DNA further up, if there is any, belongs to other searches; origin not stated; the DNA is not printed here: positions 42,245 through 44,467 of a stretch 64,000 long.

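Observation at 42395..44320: Orphan ABC/SMC-type ATPase fused to a class I SAM methyltransferase in an apparent low-GC single-gene islet between lon and fhs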

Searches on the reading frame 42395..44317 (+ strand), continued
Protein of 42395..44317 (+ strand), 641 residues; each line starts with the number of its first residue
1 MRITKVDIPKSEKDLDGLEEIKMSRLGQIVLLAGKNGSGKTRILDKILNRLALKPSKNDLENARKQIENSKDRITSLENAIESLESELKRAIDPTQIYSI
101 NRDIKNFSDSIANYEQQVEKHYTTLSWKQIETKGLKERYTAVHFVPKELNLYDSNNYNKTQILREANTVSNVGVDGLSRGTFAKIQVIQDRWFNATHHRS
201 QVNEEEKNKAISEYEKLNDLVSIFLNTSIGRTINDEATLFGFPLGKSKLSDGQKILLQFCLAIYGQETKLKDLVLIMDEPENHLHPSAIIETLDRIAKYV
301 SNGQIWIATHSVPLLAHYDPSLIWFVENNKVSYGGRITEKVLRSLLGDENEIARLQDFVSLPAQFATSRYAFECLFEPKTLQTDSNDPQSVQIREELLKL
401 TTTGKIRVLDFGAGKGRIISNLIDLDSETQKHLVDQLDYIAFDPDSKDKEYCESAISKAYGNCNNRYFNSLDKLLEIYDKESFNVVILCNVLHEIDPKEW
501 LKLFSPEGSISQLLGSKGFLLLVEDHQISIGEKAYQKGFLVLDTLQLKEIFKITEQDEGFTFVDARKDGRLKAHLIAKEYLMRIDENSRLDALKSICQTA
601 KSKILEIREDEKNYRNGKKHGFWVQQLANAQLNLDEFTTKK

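Call 6: find_homologous_proteins(query=window:42395-44317:+, max_evalue=0.001)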
Query window:42395-44317:+ (641 aa): 1267 proteins with E <= 0.001 among 8000 candidates; the best 120 are listed.
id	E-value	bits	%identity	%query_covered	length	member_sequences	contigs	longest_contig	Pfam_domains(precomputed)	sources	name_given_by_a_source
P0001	0.0e+0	1425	100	100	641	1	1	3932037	PF13175.13,PF02463.26,PF13304.13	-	-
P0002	0.0e+0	1028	71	100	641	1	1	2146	PF13489.13,PF00005.34,PF13175.13,PF08242.19,PF13304.13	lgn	-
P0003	3.4e-295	998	69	100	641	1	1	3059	PF13489.13,PF00005.34,PF13175.13,PF02463.26,PF08242.19,PF13304.13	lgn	-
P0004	6.8e-292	987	70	100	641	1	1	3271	PF13489.13,PF13175.13,PF02463.26,PF08242.19,PF13304.13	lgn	-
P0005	8.8e-285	964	66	100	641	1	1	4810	PF13489.13,PF00005.34,PF13175.13,PF02463.26,PF13304.13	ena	-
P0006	2.6e-275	933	64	100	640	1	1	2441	PF13489.13,PF00005.34,PF13175.13,PF02463.26,PF08242.19,PF13304.13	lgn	-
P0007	6.5e-275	931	64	100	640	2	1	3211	PF13489.13,PF13175.13,PF02463.26,PF13304.13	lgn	-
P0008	5.8e-271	918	64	100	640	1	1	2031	PF13847.13,PF13489.13,PF00005.34,PF13175.13,PF02463.26,PF08242.19,PF13304.13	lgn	-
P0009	1.1e-270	917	64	100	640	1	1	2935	PF13847.13,PF13489.13,PF00005.34,PF13175.13,PF02463.26,PF08242.19,PF13304.13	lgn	-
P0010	2.1e-270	916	64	100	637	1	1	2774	PF13847.13,PF13489.13,PF00005.34,PF13175.13,PF09848.16,PF02463.26,PF08242.19,PF13304.13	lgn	-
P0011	3.1e-270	916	64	100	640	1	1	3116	PF13489.13,PF00005.34,PF13175.13,PF02463.26,PF08242.19,PF13304.13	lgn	-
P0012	6.5e-270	915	64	100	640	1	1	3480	PF13489.13,PF00005.34,PF13175.13,PF02463.26,PF08242.19,PF13304.13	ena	-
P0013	1.7e-269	913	65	100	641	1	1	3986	PF13489.13,PF13175.13,PF02463.26,PF13304.13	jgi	-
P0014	1.9e-269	913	63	100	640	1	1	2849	PF13489.13,PF00005.34,PF13175.13,PF02463.26,PF08242.19,PF13304.13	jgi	jgi:predicted ATPase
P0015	2.3e-269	913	64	100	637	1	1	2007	PF13847.13,PF13489.13,PF00005.34,PF13175.13,PF09848.16,PF02463.26,PF08242.19,PF13304.13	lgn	-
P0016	7.5e-269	911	63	100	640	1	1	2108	PF13489.13,PF00005.34,PF13175.13,PF02463.26,PF08242.19,PF13304.13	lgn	-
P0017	3.1e-268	909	63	100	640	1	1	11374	PF13847.13,PF13489.13,PF00005.34,PF13175.13,PF02463.26,PF08242.19,PF13304.13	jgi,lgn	jgi:predicted ATPase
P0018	3.6e-268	909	63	100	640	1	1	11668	PF13847.13,PF13489.13,PF00005.34,PF13175.13,PF02463.26,PF08242.19,PF13304.13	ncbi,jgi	jgi:predicted ATPase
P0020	6.1e-268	908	63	100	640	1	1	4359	PF13847.13,PF13489.13,PF00005.34,PF13175.13,PF02463.26,PF08242.19,PF13304.13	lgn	-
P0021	1.4e-267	907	63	100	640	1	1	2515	PF13489.13,PF00005.34,PF13175.13,PF02463.26,PF08242.19,PF13304.13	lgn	-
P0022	1.3e-266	904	63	100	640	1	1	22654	PF13847.13,PF13489.13,PF00005.34,PF13175.13,PF02463.26,PF08242.19,PF13304.13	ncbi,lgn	-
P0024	8.0e-264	895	62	100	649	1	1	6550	PF13847.13,PF13489.13,PF00005.34,PF13175.13,PF02463.26,PF08242.19,PF13304.13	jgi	jgi:predicted ATPase/SAM-dependent methyltransferase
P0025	5.9e-263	892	61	100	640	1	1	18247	PF13489.13,PF13175.13,PF02463.26,PF13304.13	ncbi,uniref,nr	ncbi:AAA family ATPase [Sphingobacterium faecium]|uniref:AAA family ATPase n=1 Tax=Sphingobacterium 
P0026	2.7e-262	890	62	100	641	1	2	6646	PF13489.13,PF00005.34,PF02463.26,PF13304.13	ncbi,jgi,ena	ncbi:MAG: AAA family ATPase [Smithella sp.]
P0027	5.1e-262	889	62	100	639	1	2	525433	PF13847.13,PF13489.13,PF00005.34,PF13175.13,PF02463.26,PF08242.19,PF13304.13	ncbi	-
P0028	1.9e-260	884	61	100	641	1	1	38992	PF13847.13,PF13489.13,PF00005.34,PF13175.13,PF02463.26,PF08242.19,PF13304.13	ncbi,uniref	ncbi:AAA family ATPase [Bizionia hallyeonensis]|uniref:AAA family ATPase n=1 Tax=Bizionia hallyeonen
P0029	4.5e-260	882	61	100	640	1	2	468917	PF13489.13,PF09439.17,PF00005.34,PF13175.13,PF02463.26,PF08242.19,PF13304.13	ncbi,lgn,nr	nr:AAA family ATPase [uncultured Flavobacterium sp.]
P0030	6.7e-260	882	62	100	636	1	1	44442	PF13847.13,PF13489.13,PF13175.13,PF02463.26,PF13304.13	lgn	-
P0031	2.1e-259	880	62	100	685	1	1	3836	PF13489.13,PF13175.13,PF02463.26,PF08242.19,PF13304.13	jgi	jgi:predicted ATPase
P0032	3.3e-259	880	61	100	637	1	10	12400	PF13489.13,PF00005.34,PF13175.13,PF02463.26,PF13304.13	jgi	jgi:ABC-type cobalamin/Fe3+-siderophores transport system ATPase subunit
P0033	3.5e-259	879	62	100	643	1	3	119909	PF13847.13,PF13489.13,PF00005.34,PF13175.13,PF02463.26,PF13304.13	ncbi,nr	ncbi:MAG: AAA family ATPase [Bacteroidetes bacterium]|nr:AAA family ATPase [Bacteroidota bacterium]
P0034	5.3e-258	876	61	100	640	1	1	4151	PF13489.13,PF00005.34,PF13175.13,PF02463.26,PF08242.19,PF13304.13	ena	-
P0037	2.0e-257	874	61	100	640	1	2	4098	PF13489.13,PF00005.34,PF13175.13,PF02463.26,PF08242.19,PF13304.13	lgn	-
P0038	6.8e-257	872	61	100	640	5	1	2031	PF13489.13,PF00005.34,PF13175.13,PF02463.26,PF08242.19,PF13304.13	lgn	-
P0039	1.0e-256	871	62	100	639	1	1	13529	PF13489.13,PF13175.13,PF02463.26,PF13304.13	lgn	-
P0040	1.1e-256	871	61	100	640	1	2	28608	PF13489.13,PF00005.34,PF13175.13,PF02463.26,PF08242.19,PF13304.13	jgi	jgi:predicted ATPase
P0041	1.5e-256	871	62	100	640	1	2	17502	PF13489.13,PF13175.13,PF02463.26,PF08242.19,PF13304.13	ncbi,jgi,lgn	jgi:ABC-type cobalamin/Fe3+-siderophores transport system ATPase subunit/SAM-dependent methyltransfe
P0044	1.6e-255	867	60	100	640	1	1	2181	PF13847.13,PF13489.13,PF00005.34,PF13175.13,PF02463.26,PF13304.13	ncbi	-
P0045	2.4e-255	867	61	100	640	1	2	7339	PF13847.13,PF13489.13,PF00005.34,PF13175.13,PF02463.26,PF08242.19,PF13304.13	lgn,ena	-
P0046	2.8e-255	867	61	100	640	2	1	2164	PF13847.13,PF13489.13,PF00005.34,PF13175.13,PF02463.26,PF13304.13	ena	-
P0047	3.8e-255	866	61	100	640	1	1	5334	PF13489.13,PF13175.13,PF02463.26,PF13304.13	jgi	-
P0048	6.7e-255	865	61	100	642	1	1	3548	PF13489.13,PF00005.34,PF13175.13,PF02463.26,PF08242.19,PF13304.13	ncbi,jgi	jgi:predicted ATPase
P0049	1.6e-254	864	61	100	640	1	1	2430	PF13847.13,PF13489.13,PF00005.34,PF13175.13,PF02463.26,PF13304.13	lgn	-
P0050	1.9e-254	864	60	100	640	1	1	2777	PF13489.13,PF00005.34,PF02463.26,PF13304.13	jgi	jgi:predicted ATPase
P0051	6.5e-254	862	61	100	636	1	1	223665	PF13489.13,PF00005.34,PF13175.13,PF02463.26,PF08242.19,PF13304.13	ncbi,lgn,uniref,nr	ncbi:AAA family ATPase [Fulvivirgaceae bacterium PWU4]|uniref:AAA family ATPase n=1 Tax=Chryseosolib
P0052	2.7e-253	860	61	100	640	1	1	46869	PF13489.13,PF00005.34,PF13175.13,PF02463.26,PF08242.19,PF13304.13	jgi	jgi:predicted ATPase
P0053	3.8e-253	859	61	100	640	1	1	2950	PF13847.13,PF13489.13,PF00005.34,PF13175.13,PF02463.26,PF08242.19,PF13304.13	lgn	-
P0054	4.7e-253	859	61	100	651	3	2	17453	PF13847.13,PF02463.26,PF08242.19,PF13304.13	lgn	-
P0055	8.5e-253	858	61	100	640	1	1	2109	PF13489.13,PF00005.34,PF13175.13,PF13476.13,PF02463.26,PF08242.19,PF13304.13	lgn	-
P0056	2.2e-252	857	61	100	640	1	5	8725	PF13847.13,PF13489.13,PF00005.34,PF13175.13,PF02463.26,PF08242.19,PF13304.13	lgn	-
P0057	2.7e-252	857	61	100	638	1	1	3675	PF13489.13,PF00005.34,PF13175.13,PF02463.26,PF13304.13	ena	-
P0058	6.6e-252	855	61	100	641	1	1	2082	PF13847.13,PF13489.13,PF02463.26,PF13304.13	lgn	-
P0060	1.1e-251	855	61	100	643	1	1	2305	PF13489.13,PF13175.13,PF02463.26,PF13304.13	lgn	-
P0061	1.5e-251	854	61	100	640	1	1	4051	PF13847.13,PF13489.13,PF13175.13,PF02463.26,PF08242.19,PF13304.13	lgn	-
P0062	2.0e-251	854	60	100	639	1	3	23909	PF13489.13,PF13175.13,PF02463.26,PF13304.13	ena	-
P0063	2.9e-251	853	60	100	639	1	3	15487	PF13489.13,PF00005.34,PF13175.13,PF02463.26,PF08242.19,PF13304.13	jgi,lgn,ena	-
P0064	5.5e-251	852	61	100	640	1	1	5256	PF13489.13,PF00005.34,PF13175.13,PF02463.26,PF13304.13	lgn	-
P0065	7.8e-251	852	59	100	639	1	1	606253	PF13847.13,PF13489.13,PF13175.13,PF02463.26,PF08242.19,PF13304.13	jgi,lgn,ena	-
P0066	8.1e-251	852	59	100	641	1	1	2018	PF13489.13,PF00005.34,PF02463.26,PF13304.13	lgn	-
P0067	2.1e-249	847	60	100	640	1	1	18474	PF13489.13,PF00005.34,PF13175.13,PF02463.26,PF13304.13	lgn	-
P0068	2.4e-249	847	59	100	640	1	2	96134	PF13847.13,PF13489.13,PF13175.13,PF02463.26,PF13304.13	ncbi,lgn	ncbi:MAG: AAA family ATPase [Bacteroidia bacterium]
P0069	8.1e-249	845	59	99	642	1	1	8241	PF13847.13,PF13489.13,PF13175.13,PF02463.26,PF13304.13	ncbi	-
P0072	2.4e-247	840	60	100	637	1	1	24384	PF13847.13,PF13489.13,PF13175.13,PF02463.26,PF08242.19,PF13304.13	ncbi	-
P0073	4.2e-246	836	59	100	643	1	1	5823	PF13489.13,PF13175.13,PF02463.26,PF13304.13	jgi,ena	-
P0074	8.8e-245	832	59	100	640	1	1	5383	PF13489.13,PF00005.34,PF13175.13,PF02463.26,PF13304.13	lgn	-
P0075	1.2e-244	831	58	100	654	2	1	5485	PF13847.13,PF00005.34,PF13175.13,PF02463.26,PF13304.13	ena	-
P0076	1.5e-244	831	59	99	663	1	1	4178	PF13489.13,PF00005.34,PF13175.13,PF02463.26,PF13304.13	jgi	jgi:ABC-type cobalamin/Fe3+-siderophores transport system ATPase subunit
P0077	2.7e-244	830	59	100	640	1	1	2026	PF13489.13,PF00005.34,PF13175.13,PF02463.26,PF13304.13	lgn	-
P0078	2.8e-244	830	59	99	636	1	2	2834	PF13847.13,PF13489.13,PF00005.34,PF13175.13,PF02463.26,PF08242.19,PF13304.13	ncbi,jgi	jgi:predicted ATPase/SAM-dependent methyltransferase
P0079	7.5e-244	829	58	100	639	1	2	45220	PF13847.13,PF13489.13,PF00005.34,PF13175.13,PF02463.26,PF13304.13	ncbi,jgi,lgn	ncbi:MAG: AAA family ATPase [Bacteroidota bacterium]|jgi:ABC-type cobalamin/Fe3+-siderophores transp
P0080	1.4e-243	828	59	100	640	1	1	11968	PF13847.13,PF13489.13,PF00005.34,PF13175.13,PF02463.26,PF08242.19,PF13304.13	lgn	-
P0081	2.4e-242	824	59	100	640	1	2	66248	PF13489.13,PF00005.34,PF13175.13,PF02463.26,PF13304.13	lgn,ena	-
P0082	8.5e-242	822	58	100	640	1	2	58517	PF13489.13,PF00005.34,PF13175.13,PF02463.26,PF13304.13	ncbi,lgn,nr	ncbi:MAG: hypothetical protein EPN82_08240 [Bacteroidetes bacterium]|nr:MAG: hypothetical protein EP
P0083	9.9e-242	822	59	100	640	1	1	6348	PF13847.13,PF13489.13,PF02463.26,PF13304.13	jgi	jgi:predicted ATPase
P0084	1.6e-241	821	59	100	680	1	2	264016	PF00005.34,PF13175.13,PF02463.26,PF08242.19,PF13304.13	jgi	jgi:ABC-type cobalamin/Fe3+-siderophores transport system ATPase subunit/SAM-dependent methyltransfe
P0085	2.6e-241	820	58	100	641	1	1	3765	PF13489.13,PF13175.13,PF02463.26,PF13304.13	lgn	-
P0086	1.9e-240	818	57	100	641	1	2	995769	PF13175.13,PF02463.26,PF13304.13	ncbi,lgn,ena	-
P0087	4.3e-240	816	57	100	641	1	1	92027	PF13847.13,PF13489.13,PF02463.26,PF08242.19,PF13304.13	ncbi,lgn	-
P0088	1.0e-239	815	59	100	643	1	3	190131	PF13847.13,PF13489.13,PF00005.34,PF13175.13,PF02463.26,PF13304.13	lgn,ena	-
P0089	1.4e-239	815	58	100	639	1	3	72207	PF13847.13,PF13489.13,PF00005.34,PF13175.13,PF13304.13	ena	-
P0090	4.4e-239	813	57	99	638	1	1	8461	PF13489.13,PF00005.34,PF13175.13,PF02463.26,PF13304.13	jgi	jgi:energy-coupling factor transporter ATP-binding protein EcfA2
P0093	3.7e-237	807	57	100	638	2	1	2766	PF13847.13,PF13489.13,PF00005.34,PF13175.13,PF02463.26,PF13304.13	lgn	-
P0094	4.3e-236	803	56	100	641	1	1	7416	PF13489.13,PF00005.34,PF13175.13,PF02463.26,PF13304.13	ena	-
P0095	1.7e-235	801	57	99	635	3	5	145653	PF13847.13,PF00005.34,PF13175.13,PF02463.26,PF13304.13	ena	-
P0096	2.8e-235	800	56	100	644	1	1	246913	PF13489.13,PF13175.13,PF02463.26,PF13304.13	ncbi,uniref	ncbi:AAA family ATPase [Flavobacterium sp. ZB4P13]|uniref:AAA family ATPase n=1 Tax=Flavobacterium s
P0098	8.3e-234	796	56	100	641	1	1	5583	PF13489.13,PF00005.34,PF13175.13,PF02463.26,PF13304.13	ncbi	-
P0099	2.4e-233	794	56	100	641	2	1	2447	PF13847.13,PF13489.13,PF13175.13,PF02463.26,PF13304.13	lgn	-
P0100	5.8e-233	793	57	99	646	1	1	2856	PF13489.13,PF00005.34,PF13175.13,PF02463.26,PF08242.19,PF13304.13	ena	-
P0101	2.3e-232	791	58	99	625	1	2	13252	PF13489.13,PF13175.13,PF02463.26,PF13304.13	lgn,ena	-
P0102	2.7e-231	787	56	99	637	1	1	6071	PF13847.13,PF13489.13,PF13175.13,PF08242.19,PF13304.13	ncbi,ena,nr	ncbi:MAG TPA: AAA family ATPase [Cytophagales bacterium]|nr:AAA family ATPase [Cytophagales bacteriu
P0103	3.9e-231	787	56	100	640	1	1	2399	PF13489.13,PF00005.34,PF13175.13,PF02463.26,PF13304.13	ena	-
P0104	1.0e-230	785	56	100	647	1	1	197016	PF13847.13,PF13489.13,PF13175.13,PF02463.26,PF13304.13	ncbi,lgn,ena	-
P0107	2.2e-229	781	58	95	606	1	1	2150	PF13847.13,PF13489.13,PF00005.34,PF13175.13,PF02463.26,PF13304.13,PF20720.4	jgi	-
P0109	7.6e-228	776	56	100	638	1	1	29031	PF13489.13,PF13175.13,PF02463.26,PF13304.13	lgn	-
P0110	5.0e-227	773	67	80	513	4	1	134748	PF13489.13,PF13175.13,PF13304.13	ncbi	ncbi:MAG: AAA family ATPase [Ignavibacteriaceae bacterium]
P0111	9.8e-226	769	55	100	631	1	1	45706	PF13847.13,PF13489.13,PF00005.34,PF13175.13,PF02463.26,PF08242.19,PF13304.13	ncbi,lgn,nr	ncbi:MAG: AAA family ATPase [Flavobacteriales bacterium]|nr:AAA family ATPase [Flavobacteriales bact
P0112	1.5e-225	768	55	99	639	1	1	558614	PF13847.13,PF13489.13,PF00005.34,PF13175.13,PF02463.26,PF13304.13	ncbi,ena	-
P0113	3.8e-225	767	57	100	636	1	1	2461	PF13489.13,PF13175.13,PF13476.13,PF02463.26,PF13304.13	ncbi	-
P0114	1.7e-223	762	55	100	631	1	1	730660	PF13847.13,PF13489.13,PF02463.26,PF13304.13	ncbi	ncbi:hypothetical protein GCM10027035_47680 [Emticicia sediminis]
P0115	4.9e-222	757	62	83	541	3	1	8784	PF13489.13,PF13175.13,PF13304.13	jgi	jgi:hypothetical protein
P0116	2.3e-221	755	53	99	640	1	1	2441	PF13489.13,PF13175.13,PF02463.26,PF13304.13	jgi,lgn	jgi:ABC-type cobalamin/Fe3+-siderophores transport system ATPase subunit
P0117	2.4e-220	751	54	99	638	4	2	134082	PF13489.13,PF00005.34,PF02463.26,PF13304.13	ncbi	ncbi:MAG: AAA family ATPase [Cyclobacteriaceae bacterium]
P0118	3.2e-220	751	54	99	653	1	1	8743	PF13489.13,PF13175.13,PF02463.26,PF13304.13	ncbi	-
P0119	5.7e-219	747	55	99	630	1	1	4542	PF13847.13,PF13489.13,PF13175.13,PF02463.26,PF08242.19,PF13304.13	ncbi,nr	ncbi:MAG: hypothetical protein Ta2B_13600 [Termitinemataceae bacterium]|nr:MAG: hypothetical protein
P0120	3.3e-218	744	55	99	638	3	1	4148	PF13489.13,PF00005.34,PF13175.13,PF02463.26,PF13304.13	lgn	-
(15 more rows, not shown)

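Call 7: search_solved_structures(query=window:42395-44317:+, max_evalue=1, show_alignments=2)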
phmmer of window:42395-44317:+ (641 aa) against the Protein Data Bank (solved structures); distinct sequences matched with E-value up to 1: 16.
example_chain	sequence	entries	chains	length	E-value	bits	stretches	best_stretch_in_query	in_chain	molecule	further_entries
5zxd_A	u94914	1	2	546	0.0063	18.2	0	248-333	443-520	ATP-binding cassette sub-family F member 1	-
6ha8_V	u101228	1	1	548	0.012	17.2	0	18-53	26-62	Nucleotide-binding protein ExpZ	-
2pjz_A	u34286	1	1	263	0.031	15.9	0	17-51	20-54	Hypothetical protein ST1066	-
9e8z_C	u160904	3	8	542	0.046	15.3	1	274-330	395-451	Retron Ec83 probable ATPase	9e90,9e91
2wv6_D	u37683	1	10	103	0.055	15.1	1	89-135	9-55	CFXB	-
8ux9_B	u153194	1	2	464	0.059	15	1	249-323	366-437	AriA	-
8v45_A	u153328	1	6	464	0.059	15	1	249-323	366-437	AriA antitoxin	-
8v46_A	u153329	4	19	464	0.15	13.6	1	249-323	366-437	AriA antitoxin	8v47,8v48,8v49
1b0u_A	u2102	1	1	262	0.25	12.9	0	270-335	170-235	HISTIDINE PERMEASE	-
4hlu_D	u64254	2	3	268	0.82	11.2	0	25-50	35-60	Energy-coupling factor transporter ATP-binding protein EcfA | Energy-coupling factor transporter ATP-binding protein EcfA1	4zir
7a1g_x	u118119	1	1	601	0.83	11.2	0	20-107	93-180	Translation initiation factor RLI1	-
6zce_k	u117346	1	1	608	0.85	11.1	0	20-107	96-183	Translation initiation factor RLI1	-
3j16_B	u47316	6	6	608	0.85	11.1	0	20-107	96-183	Rli1p | TRANSLATION INITIATION FACTOR RLI1 | RLI1 isoform 1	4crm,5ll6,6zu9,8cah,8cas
8t1p_C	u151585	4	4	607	0.91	11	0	15-50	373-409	Probable multidrug resistance ABC transporter ATP-binding/permease protein YheI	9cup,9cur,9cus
7m33_C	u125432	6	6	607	0.91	11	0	15-50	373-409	Probable multidrug resistance ABC transporter ATP-binding/permease protein YheI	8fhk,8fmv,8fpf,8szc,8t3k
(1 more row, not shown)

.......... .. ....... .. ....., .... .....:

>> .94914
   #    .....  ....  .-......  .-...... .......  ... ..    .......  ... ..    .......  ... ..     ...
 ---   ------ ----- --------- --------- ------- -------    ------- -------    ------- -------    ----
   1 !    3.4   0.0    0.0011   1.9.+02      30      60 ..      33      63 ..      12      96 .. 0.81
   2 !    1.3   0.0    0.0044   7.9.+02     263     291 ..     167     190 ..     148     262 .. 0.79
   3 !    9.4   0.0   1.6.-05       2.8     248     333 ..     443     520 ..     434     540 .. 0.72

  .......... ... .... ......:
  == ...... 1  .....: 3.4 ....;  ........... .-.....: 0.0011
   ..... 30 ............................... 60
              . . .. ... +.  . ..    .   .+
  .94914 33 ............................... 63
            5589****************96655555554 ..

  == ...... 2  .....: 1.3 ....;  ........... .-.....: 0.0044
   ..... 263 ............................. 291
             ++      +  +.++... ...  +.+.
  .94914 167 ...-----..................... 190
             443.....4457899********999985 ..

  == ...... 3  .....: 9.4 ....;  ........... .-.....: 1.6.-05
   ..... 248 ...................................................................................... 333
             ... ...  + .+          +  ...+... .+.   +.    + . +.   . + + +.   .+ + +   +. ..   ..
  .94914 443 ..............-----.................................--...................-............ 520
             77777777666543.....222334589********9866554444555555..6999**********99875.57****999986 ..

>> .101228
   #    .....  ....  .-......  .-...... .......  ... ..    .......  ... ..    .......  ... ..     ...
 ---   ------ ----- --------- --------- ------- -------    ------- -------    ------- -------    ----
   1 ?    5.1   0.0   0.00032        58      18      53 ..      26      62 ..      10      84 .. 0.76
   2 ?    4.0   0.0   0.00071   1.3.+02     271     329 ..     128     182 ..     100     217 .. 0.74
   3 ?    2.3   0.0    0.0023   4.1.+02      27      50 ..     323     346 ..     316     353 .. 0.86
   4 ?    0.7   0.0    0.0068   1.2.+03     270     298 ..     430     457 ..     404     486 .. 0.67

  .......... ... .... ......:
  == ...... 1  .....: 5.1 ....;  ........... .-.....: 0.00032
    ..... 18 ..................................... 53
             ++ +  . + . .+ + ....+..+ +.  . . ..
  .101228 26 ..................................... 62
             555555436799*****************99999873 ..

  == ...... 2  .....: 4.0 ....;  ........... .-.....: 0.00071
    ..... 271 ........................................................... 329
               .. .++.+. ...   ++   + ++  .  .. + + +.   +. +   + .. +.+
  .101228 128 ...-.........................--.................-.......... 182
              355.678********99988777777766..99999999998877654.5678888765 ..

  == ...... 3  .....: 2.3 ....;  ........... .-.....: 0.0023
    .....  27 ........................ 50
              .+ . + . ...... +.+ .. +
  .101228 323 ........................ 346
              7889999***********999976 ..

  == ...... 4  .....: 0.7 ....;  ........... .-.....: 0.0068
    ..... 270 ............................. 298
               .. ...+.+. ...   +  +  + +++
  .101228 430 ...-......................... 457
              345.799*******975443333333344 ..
